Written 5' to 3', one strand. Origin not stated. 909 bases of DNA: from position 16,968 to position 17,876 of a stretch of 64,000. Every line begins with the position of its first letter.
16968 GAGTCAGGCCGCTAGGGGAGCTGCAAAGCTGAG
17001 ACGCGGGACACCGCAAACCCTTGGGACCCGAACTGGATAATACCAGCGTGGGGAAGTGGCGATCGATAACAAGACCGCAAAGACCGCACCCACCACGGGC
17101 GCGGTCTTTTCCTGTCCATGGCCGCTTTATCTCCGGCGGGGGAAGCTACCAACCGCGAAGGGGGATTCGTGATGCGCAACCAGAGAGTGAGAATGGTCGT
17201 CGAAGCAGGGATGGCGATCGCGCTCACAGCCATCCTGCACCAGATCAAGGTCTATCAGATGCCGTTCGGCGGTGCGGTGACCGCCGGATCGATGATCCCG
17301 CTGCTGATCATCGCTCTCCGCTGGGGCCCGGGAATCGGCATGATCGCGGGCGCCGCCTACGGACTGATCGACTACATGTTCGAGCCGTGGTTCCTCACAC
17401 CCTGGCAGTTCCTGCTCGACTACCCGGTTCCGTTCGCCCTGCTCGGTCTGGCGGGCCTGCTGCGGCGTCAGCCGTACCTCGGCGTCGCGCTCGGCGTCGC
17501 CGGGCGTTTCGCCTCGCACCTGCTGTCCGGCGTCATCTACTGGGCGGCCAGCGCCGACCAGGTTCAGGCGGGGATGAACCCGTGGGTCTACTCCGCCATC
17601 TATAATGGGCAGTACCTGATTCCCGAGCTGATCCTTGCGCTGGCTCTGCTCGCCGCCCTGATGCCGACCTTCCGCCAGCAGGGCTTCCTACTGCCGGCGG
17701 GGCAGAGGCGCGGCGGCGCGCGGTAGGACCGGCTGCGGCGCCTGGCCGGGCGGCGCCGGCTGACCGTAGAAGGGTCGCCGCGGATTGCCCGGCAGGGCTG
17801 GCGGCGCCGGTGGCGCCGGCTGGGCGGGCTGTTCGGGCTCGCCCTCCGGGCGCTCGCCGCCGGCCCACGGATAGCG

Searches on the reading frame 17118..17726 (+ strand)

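Call 66: search_protein_families(library=pfam, proteins=[window:17118-17726:+], max_evalue=0.00001)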
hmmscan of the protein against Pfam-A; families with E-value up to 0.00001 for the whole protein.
window:17118-17726:+ (202 aa): 1 family
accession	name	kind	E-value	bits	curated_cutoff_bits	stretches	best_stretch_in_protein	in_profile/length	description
PF09515.15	Thia_YuaJ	-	1.8e-41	142.6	25.8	1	27-184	1-171/177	Thiamine transporter protein (Thia_YuaJ)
